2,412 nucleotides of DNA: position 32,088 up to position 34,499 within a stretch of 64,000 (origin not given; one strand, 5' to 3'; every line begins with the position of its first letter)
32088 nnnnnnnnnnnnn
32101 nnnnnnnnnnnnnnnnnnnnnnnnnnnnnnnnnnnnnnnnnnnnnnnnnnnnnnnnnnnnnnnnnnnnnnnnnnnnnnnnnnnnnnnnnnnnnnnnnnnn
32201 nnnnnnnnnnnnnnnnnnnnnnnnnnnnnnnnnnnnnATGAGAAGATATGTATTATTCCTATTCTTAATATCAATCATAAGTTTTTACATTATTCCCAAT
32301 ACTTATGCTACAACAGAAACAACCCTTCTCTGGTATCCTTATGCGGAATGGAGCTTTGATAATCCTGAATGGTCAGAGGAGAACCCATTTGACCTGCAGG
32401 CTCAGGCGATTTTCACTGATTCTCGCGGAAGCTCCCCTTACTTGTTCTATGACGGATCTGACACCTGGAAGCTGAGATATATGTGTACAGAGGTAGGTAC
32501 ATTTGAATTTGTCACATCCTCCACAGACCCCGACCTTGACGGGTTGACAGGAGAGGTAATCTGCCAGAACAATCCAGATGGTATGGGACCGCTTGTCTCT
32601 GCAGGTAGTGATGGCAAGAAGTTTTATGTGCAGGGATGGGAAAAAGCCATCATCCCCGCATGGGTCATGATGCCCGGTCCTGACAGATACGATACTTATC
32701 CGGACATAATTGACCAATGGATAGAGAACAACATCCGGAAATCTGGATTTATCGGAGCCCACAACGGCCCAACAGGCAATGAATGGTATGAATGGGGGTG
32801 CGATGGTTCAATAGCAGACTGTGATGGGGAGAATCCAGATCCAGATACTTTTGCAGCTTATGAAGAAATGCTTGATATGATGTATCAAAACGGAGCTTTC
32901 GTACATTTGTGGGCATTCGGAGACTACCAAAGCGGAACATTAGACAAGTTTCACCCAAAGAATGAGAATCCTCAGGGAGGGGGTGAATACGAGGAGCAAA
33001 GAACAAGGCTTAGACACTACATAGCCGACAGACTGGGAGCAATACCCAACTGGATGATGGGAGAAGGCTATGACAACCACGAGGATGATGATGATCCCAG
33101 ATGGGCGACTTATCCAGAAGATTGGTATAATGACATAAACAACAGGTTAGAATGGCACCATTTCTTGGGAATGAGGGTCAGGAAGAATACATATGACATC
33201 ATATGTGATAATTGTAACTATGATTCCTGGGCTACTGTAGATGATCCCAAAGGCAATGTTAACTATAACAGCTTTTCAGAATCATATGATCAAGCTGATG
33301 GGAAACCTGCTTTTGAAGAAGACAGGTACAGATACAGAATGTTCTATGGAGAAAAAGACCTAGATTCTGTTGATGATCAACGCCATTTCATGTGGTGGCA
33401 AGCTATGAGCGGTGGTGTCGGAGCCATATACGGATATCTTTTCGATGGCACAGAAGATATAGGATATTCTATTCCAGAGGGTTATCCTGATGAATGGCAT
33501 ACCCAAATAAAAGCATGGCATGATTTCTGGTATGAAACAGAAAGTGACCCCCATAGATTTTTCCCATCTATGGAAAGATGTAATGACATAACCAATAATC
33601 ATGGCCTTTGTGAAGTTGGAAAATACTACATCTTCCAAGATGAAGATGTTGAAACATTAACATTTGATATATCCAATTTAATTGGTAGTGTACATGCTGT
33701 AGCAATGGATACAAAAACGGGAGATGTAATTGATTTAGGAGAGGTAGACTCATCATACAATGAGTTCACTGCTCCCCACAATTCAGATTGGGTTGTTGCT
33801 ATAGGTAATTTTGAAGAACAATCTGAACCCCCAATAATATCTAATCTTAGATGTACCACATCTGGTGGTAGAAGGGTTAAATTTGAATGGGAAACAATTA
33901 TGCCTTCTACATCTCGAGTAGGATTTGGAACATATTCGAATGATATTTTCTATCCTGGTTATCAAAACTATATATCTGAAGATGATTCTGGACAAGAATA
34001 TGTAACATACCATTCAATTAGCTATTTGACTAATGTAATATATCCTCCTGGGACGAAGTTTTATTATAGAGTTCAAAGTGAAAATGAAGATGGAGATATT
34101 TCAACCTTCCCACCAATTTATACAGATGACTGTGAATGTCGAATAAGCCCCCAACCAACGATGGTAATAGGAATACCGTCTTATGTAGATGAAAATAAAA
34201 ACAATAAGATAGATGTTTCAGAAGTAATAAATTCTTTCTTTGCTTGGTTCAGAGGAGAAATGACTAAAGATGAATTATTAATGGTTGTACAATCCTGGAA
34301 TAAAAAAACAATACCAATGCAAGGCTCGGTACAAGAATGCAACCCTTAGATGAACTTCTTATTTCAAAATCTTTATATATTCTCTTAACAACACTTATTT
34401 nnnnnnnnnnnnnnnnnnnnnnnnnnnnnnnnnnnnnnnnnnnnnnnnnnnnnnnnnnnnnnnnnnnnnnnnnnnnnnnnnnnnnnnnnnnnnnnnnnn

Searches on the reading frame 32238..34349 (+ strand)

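Call 46: search_protein_families(library=pfam, proteins=[window:32238-34349:+], max_evalue=0.001)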
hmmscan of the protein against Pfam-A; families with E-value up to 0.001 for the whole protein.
window:32238-34349:+ (703 aa): 1 family
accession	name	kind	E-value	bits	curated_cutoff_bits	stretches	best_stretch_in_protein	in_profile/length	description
PF16586.11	DUF5060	-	7.8e-08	32.9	27.2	1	36-95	8-69/70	Domain of unknown function (DUF5060)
